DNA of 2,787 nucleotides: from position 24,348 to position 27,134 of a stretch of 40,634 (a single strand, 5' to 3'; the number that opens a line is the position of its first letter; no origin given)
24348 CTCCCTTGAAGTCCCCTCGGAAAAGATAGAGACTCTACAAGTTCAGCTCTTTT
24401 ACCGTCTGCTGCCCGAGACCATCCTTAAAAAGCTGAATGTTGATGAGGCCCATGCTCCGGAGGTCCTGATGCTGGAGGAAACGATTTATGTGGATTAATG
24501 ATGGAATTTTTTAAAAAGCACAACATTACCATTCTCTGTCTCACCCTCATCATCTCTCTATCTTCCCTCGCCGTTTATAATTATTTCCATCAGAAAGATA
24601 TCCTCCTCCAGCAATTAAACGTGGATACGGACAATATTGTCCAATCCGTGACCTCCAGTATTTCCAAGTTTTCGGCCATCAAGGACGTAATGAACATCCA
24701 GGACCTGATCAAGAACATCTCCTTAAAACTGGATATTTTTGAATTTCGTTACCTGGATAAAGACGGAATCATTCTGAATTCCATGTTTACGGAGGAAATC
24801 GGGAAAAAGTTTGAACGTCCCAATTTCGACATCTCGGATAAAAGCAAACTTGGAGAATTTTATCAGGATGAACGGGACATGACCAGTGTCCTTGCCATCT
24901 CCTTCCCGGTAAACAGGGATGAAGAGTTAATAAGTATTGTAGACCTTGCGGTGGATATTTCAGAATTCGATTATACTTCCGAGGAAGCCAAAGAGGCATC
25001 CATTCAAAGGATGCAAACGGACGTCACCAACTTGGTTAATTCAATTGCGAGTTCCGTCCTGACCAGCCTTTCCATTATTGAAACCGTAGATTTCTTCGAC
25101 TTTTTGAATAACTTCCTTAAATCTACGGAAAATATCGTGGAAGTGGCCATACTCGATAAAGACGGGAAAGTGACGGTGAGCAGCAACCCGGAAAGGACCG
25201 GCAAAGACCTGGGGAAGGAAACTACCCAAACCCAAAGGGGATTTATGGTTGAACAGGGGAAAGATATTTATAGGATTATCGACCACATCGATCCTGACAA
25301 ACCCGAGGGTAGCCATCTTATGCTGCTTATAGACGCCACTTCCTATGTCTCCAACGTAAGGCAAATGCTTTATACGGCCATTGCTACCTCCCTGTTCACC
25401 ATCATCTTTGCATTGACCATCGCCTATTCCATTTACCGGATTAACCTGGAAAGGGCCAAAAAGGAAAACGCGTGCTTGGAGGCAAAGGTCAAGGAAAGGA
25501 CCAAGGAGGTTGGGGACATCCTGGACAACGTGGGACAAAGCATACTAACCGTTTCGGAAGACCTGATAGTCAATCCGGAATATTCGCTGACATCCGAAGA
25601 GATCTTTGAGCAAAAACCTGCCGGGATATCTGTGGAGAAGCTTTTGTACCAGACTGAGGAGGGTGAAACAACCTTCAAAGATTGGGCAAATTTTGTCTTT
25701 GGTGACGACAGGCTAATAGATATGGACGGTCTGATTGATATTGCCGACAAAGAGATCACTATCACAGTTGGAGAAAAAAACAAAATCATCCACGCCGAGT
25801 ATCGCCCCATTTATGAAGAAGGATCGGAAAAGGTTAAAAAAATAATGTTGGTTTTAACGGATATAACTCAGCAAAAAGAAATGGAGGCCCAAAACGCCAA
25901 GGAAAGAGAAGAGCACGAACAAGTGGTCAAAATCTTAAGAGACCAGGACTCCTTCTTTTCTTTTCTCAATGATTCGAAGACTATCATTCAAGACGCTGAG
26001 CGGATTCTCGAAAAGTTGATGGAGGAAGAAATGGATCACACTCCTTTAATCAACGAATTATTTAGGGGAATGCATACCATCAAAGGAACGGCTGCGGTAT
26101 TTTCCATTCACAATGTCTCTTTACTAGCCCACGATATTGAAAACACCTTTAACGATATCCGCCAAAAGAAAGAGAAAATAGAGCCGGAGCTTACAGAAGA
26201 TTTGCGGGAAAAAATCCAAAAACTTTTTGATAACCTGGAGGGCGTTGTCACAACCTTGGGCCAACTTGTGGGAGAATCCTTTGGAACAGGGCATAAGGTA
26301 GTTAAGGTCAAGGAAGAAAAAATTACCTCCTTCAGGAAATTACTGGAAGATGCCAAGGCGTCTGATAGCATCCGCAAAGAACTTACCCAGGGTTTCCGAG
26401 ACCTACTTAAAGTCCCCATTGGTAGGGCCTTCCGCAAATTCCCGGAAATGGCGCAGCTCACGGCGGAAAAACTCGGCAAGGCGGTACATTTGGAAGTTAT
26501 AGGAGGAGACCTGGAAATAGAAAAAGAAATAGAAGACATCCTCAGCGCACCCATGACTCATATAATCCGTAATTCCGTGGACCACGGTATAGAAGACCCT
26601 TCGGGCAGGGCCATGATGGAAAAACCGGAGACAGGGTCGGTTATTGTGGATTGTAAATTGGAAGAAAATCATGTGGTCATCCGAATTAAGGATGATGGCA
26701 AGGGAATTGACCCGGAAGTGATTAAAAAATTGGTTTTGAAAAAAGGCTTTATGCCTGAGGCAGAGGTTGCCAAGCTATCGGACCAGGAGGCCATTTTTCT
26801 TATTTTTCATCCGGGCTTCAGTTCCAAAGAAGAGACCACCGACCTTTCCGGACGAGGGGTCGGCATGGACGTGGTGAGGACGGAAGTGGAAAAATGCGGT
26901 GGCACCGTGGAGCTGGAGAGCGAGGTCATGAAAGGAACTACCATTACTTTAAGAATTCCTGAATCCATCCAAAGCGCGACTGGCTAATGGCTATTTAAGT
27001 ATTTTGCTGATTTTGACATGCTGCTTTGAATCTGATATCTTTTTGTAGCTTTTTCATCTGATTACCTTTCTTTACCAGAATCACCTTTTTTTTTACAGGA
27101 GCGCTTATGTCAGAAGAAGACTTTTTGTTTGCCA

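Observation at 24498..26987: Transmembrane sensor fused directly to a CheA-type kinase core, bypassing MCP and CheW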

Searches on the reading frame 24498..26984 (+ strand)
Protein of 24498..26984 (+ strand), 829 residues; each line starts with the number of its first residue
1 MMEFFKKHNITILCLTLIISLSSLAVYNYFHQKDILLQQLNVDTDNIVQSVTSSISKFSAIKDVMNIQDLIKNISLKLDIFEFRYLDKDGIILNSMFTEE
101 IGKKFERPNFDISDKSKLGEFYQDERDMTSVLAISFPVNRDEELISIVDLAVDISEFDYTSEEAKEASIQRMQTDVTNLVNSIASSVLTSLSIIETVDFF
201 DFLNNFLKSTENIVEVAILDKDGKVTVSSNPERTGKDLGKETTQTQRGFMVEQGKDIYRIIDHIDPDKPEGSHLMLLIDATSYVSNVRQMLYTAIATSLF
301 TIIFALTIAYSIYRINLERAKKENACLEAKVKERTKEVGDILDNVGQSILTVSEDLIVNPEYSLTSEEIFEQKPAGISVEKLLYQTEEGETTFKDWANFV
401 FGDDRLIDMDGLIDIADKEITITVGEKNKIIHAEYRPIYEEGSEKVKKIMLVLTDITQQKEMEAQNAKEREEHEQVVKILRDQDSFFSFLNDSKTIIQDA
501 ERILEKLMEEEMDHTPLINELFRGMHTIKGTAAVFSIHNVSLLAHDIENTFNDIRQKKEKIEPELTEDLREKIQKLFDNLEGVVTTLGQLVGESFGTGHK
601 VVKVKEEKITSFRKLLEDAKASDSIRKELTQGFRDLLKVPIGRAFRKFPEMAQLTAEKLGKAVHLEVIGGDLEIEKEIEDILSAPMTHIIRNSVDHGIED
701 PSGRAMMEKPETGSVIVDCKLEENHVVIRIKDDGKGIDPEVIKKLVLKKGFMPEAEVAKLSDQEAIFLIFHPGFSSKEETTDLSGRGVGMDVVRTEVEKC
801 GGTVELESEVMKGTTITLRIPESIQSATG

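Call 4: search_protein_families(library=pfam, proteins=[window:24498-26984:+], max_evalue=1)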
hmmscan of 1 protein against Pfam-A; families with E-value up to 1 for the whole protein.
window:24498-26984:+ (829 aa): 9 families
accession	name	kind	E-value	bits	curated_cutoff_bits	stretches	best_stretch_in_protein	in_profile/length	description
PF02518.31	HATPase_c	-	8.9e-20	71.6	26.4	1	686-823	6-110/111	Histidine kinase-, DNA gyrase B-, and HSP90-like ATPase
PF01627.28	Hpt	-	1e-10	42.1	24.6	1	489-576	6-81/84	Hpt domain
PF09432.15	THP2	-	0.005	17.3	28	1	489-583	28-125/129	Tho complex subunit THP2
PF23846.1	Cache_WalK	-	0.0059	17.5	27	0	209-246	10-46/92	WalK sensor protein kinase Chache domain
PF17203.10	sCache_3_2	-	0.0077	16.7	28.4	1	207-247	47-83/140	Single cache domain 3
PF13581.12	HATPase_c_2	-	0.017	15.5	27.4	1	710-818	52-125/127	Histidine kinase-like ATPase domain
PF13589.12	HATPase_c_3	-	0.041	14.4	25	1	689-750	10-57/137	Histidine kinase-, DNA gyrase B-, and HSP90-like ATPase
PF02743.24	dCache_1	-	0.043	13.8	45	1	168-232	21-87/240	Cache domain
PF06703.16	SPC25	-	0.058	13.6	24.3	1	3-104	51-157/159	Microsomal signal peptidase 25 kDa subunit (SPC25)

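Call 9: search_protein_families(library=ncbifam, proteins=[window:24498-26984:+], max_evalue=1)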
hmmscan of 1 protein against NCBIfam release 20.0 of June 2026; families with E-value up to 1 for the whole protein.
window:24498-26984:+ (829 aa): 39 families (the best 25 are shown)
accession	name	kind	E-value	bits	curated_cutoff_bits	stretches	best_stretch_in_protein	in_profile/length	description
NF041336.1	CheA_Halo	equivalog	9.2e-65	219.5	950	2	600-824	317-539/666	chemotaxis protein CheA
NF007835.0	PRK10547.1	equivalog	1.4e-45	156.1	793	2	636-821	340-522/670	chemotaxis protein CheA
NF007688.0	PRK10364.1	equivalog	2.1e-10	39.9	479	1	768-825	402-454/460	two-component system sensor histidine kinase ZraS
NF008298.1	PRK11086.1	subfamily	2.2e-09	36.3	520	2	765-823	473-526/529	DcuS/MalK family sensor histidine kinase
NF046044.1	PnpS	equivalog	1.5e-08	34.1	400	3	781-821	350-390/390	two-component system histidine kinase PnpS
TIGR02916.1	PEP_his_kin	equivalog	2.9e-07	29.5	300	2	779-821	637-679/679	XrtA/PEP-CTERM system histidine kinase PrsK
NF053867.1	SprKinKinDBac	equivalog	4.8e-07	28.6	775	2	764-823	444-498/500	sporulation kinase KinD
NF033092.0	HK_WalK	equivalog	9.7e-07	27.7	725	3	780-821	552-593/594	cell wall metabolism sensor histidine kinase WalK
NF010076.0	PRK13557.1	subfamily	3.9e-06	25.6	631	1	769-825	344-397/540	histidine kinase famiy protein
TIGR02966.1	phoR_proteo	equivalog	9e-06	24.9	334.2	2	580-745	132-281/333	phosphate regulon sensor histidine kinase PhoR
NF038348.1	T2SS_HK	subfamily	9.5e-06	24.3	450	1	765-821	519-572/574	histidine kinase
NF011874.0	PRK15347.1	equivalog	9.5e-06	23.9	852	2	769-821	564-613/921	two component system sensor kinase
NF033792.0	ActS_PrrB_HisK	equivalog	2.8e-05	23.2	350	1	714-819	330-416/423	ActS/PrrB/RegB family redox-sensitive histidine kinase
NF008468.0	PRK11360.1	equivalog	3.3e-05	22.5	646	2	763-825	554-611/616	two-component system sensor histidine kinase AtoS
NF045595.1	HK_scytonemin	equivalog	4.3e-05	22.1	865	1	760-822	577-635/637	scytonemin biosynthesis sensor histidine kinase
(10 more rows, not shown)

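Call 10: search_solved_structures(query=window:24498-26984:+, max_evalue=0.01, show_alignments=2)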
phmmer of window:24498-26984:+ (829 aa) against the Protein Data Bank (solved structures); distinct sequences matched with E-value up to 0.01: 20.
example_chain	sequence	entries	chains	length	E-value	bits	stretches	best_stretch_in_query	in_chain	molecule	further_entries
4xiv_A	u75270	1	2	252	7.6e-46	160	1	611-821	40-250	Chemotaxis protein CheA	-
1i5d_A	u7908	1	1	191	1e-45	159.6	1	638-821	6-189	CHEMOTAXIS PROTEIN CHEA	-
1i58_A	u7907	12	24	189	1.4e-45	159.1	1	639-821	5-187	CHEMOTAXIS PROTEIN CHEA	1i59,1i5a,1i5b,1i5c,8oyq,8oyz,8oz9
6mi6_A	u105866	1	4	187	1.7e-45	158.9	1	638-821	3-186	Chemotaxis protein CheA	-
2ch4_A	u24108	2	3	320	2.9e-45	158.1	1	639-824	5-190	CHEMOTAXIS PROTEIN CHEA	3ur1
3ja6_C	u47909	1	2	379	3.6e-45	157.8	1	613-824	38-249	Chemotaxis protein CheA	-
1b3q_A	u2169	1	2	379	4e-45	157.6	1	613-823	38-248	PROTEIN (CHEMOTAXIS PROTEIN CHEA)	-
4jpb_A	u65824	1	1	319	2.2e-43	151.9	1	639-824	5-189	Chemotaxis protein CheA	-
6s1k_A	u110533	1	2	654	3.4e-42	147.9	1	627-824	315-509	Chemotaxis protein CheA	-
8c5v_A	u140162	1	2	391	2.7e-38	135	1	627-824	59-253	Chemotaxis protein CheA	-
6ff6_A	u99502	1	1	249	1.5e-08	36.7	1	484-565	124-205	BRIC1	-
2ld6_A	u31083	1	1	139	7.8e-08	34.3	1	488-593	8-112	Chemotaxis protein CheA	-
1tqg_A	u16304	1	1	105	2.2e-07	32.9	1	488-574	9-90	Chemotaxis protein cheA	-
3d36_A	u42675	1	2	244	6.3e-05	24.7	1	780-823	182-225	Sporulation kinase B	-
8c5v_C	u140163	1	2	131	0.0009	20.9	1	484-565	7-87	Chemotaxis protein CheA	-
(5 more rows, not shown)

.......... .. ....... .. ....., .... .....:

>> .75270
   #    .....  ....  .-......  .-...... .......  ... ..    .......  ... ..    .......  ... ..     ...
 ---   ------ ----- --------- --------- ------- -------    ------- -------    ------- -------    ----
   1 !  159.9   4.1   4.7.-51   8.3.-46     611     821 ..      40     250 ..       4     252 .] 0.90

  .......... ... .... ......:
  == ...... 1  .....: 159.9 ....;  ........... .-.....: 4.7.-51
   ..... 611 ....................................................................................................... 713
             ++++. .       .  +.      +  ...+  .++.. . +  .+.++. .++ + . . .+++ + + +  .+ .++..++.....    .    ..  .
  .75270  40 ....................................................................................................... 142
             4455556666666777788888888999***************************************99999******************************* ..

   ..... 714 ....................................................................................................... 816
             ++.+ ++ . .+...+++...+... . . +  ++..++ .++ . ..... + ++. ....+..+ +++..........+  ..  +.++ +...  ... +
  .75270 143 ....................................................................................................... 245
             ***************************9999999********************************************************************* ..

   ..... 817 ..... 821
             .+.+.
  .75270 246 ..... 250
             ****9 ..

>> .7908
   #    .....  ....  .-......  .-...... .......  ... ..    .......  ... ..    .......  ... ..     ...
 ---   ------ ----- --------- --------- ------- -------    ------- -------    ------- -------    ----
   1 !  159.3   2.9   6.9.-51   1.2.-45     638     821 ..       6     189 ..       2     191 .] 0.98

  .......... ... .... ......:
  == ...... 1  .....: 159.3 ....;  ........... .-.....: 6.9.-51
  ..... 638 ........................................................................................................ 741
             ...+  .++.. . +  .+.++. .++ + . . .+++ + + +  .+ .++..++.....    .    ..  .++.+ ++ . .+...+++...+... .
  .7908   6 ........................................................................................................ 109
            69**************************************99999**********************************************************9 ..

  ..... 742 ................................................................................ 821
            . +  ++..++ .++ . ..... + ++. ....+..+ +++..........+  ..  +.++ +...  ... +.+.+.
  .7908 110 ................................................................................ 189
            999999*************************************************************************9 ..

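Call 11: find_homologous_proteins(query=window:24498-26984:+, max_evalue=1e-10)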
Query window:24498-26984:+ (829 aa): 91 proteins with E <= 1e-10 among 8000 candidates.
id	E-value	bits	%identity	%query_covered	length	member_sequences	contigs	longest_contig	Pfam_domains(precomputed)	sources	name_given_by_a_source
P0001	0.0e+0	1787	100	100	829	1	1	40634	PF02518.32,PF01627.29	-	-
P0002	0.0e+0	1328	73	100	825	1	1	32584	PF02743.25,PF23846.2,PF02518.32,PF01627.29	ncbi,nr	ncbi:MAG: Hpt domain-containing protein [Nitrospinae bacterium]|nr:Hpt domain-containing protein [Ni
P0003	3.0e-265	900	53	95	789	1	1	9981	PF02518.32,PF01627.29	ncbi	-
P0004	1.2e-170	588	81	41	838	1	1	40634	PF02518.32,PF00512.32,PF00072.31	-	-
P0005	1.2e-164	568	74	42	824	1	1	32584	PF23846.2,PF02518.32,PF00512.32,PF00072.31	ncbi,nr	ncbi:MAG: response regulator [Nitrospinae bacterium]|nr:response regulator [Nitrospinota bacterium]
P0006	8.1e-164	565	78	41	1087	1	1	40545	PF02518.32,PF00512.32,PF00072.31,PF01627.29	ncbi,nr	ncbi:MAG: response regulator [Nitrospinae bacterium]|nr:response regulator [Nitrospinota bacterium]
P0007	1.6e-137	478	65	41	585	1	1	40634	PF02518.32,PF00512.32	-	-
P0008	1.1e-131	459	44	62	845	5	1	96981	PF00672.31,PF05228.20,PF02518.32,PF01627.29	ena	-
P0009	1.2e-131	459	45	60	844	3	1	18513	PF00672.31,PF05228.20,PF02518.32,PF01627.29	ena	-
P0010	2.1e-127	445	44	59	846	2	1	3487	PF00672.31,PF05228.20,PF02518.32,PF01627.29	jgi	-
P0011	6.2e-110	387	53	41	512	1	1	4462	PF00990.27,PF17853.7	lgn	-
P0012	1.9e-107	379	54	41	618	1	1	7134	PF00015.27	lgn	-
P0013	4.9e-105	371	51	41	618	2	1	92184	PF00015.27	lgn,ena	-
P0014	5.4e-94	334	47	40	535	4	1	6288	PF02743.25,PF00990.27,PF17203.11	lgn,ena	-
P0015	1.3e-93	333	48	40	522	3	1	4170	PF00990.27,PF17203.11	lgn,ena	-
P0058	5.7e-64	235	40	41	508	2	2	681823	PF00990.27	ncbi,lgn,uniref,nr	ncbi:GGDEF domain-containing protein [Sulfurimonas sp.]|uniref:GGDEF domain-containing protein n=1 T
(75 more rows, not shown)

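Call 27: find_encoding_contigs(protein=P0002, flank=10000, max_places=3)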
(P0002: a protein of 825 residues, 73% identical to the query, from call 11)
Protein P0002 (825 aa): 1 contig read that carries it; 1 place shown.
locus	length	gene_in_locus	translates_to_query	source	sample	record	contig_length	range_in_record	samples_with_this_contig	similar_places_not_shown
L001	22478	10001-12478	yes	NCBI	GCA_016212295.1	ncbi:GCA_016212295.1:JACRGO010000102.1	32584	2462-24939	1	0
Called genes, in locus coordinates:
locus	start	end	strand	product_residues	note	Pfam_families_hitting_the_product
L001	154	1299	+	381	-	PF14537:Cytochrom_c3_2 (faint), PF13435:Cytochrome_C554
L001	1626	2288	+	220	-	PF01209:Ubie_methyltran (weak), PF02353:CMAS (weak), PF13489:Methyltransf_23, PF13847:Methyltransf_31, PF08241:Methyltransf_11, PF08242:Methyltransf_12, PF13649:Methyltransf_25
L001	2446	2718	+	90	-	PF10387:DUF2442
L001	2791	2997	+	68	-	PF09720:Unstab_antitox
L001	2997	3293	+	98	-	PF05016:ParE_toxin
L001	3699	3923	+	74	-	PF09720:Unstab_antitox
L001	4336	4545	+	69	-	-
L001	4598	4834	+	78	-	-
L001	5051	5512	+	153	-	PF01909:NTP_transf_2 (weak), PF18765:Polbeta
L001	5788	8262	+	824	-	PF23846:Cache_WalK (faint), PF00512:HisKA, PF02518:HATPase_c, PF00072:Response_reg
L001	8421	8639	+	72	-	-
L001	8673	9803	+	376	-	PF00072:Response_reg, PF00512:HisKA, PF02518:HATPase_c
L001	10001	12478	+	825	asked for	PF02743:dCache_1 (faint), PF23846:Cache_WalK (faint), PF01627:Hpt, PF02518:HATPase_c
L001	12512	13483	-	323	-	PF00015:MCPsignal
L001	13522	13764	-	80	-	-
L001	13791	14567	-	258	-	PF00753:Lactamase_B, PF19583:ODP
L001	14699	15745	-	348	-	PF00072:Response_reg, PF01339:CheB_methylest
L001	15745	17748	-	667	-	PF00753:Lactamase_B (weak), PF19583:ODP, PF00015:MCPsignal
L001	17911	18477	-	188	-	PF01584:CheW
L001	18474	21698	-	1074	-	PF01627:Hpt, PF02895:H-kinase_dim, PF02518:HATPase_c, PF01584:CheW, PF00072:Response_reg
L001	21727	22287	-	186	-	PF00072:Response_reg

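Call 31: find_encoding_contigs(protein=P0008, flank=10000, max_places=3)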
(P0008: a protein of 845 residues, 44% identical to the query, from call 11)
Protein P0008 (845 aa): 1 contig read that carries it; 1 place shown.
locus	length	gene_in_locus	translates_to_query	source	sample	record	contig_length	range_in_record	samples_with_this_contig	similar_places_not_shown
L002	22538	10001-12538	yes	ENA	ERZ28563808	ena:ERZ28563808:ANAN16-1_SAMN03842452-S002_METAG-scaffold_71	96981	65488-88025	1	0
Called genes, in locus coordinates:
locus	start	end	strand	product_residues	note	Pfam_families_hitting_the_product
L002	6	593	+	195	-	PF00293:NUDIX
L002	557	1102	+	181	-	PF05163:DinB, PF12867:DinB_2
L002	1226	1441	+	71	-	-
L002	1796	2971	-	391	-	PF02350:Epimerase_2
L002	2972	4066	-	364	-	PF03102:NeuB, PF08666:SAF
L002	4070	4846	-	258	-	PF00106:adh_short, PF01370:Epimerase (faint), PF08659:KR, PF13561:adh_short_C2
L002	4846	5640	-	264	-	PF01209:Ubie_methyltran, PF13489:Methyltransf_23, PF03141:Methyltransf_29, PF13847:Methyltransf_31, PF08241:Methyltransf_11, PF08242:Methyltransf_12, PF13649:Methyltransf_25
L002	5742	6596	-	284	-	-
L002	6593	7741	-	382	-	PF01041:DegT_DnrJ_EryC1, PF01276:OKR_DC_1 (weak)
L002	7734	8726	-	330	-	PF01073:3Beta_HSD, PF01370:Epimerase, PF02719:Polysacc_synt_2, PF04321:RmlD_sub_bind, PF05368:NmrA (weak), PF07993:NAD_binding_4, PF16363:GDP_Man_Dehyd, PF13460:NAD_binding_10 (weak), +1 more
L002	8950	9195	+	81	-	-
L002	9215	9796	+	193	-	PF12804:NTP_transf_3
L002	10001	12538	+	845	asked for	PF05228:CHASE4, PF00672:HAMP, PF01627:Hpt, PF02518:HATPase_c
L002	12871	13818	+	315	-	PF03193:RsgA_GTPase, PF20720:nSTAND3 (faint)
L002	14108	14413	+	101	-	-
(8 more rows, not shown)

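Call 32: find_encoding_contigs(protein=P0003, flank=10000, max_places=2)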
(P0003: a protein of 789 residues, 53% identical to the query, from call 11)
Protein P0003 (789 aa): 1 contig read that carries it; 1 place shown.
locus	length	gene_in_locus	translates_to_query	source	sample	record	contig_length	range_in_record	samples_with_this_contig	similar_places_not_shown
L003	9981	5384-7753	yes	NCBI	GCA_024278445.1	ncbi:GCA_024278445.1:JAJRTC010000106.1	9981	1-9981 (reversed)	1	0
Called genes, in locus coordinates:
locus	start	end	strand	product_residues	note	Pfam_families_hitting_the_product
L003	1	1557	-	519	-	?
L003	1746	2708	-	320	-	PF00990:GGDEF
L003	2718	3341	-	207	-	PF13690:CheX (faint), PF04509:CheC (weak)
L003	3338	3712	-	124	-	PF00072:Response_reg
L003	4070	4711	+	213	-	PF14522:Cytochrome_C7 (faint), PF22113:Mtrc-MtrF_II-IV_dom (faint), PF13435:Cytochrome_C554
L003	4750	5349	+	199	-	-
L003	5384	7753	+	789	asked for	PF01627:Hpt, PF02518:HATPase_c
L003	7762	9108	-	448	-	PF00072:Response_reg, PF00158:Sigma54_activat, PF14532:Sigma54_activ_2, PF07728:AAA_5, PF25601:AAA_lid_14, PF02954:HTH_8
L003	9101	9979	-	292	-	?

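Call 34: find_encoding_contigs(protein=P0058, flank=5000, max_places=2)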
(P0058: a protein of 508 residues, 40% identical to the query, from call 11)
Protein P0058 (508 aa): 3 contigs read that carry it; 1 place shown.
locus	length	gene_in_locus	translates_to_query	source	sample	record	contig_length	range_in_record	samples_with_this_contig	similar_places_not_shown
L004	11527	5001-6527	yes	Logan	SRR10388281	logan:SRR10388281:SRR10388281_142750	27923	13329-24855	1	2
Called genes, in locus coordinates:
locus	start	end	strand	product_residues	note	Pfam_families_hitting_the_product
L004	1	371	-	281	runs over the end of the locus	PF04773:FecR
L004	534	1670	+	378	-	PF00155:Aminotran_1_2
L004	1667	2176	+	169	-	-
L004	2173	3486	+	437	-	PF01225:Mur_ligase, PF08245:Mur_ligase_M (faint), PF02875:Mur_ligase_C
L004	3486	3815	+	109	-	-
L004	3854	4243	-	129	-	-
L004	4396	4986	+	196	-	PF13435:Cytochrome_C554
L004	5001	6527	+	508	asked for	PF00990:GGDEF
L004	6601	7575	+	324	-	PF01479:S4, PF00849:PseudoU_synth_2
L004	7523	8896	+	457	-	PF00041:fn3 (faint)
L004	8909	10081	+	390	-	PF02390:Methyltransf_4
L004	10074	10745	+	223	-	PF00005:ABC_tran, PF02463:SMC_N (weak)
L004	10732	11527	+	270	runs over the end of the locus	-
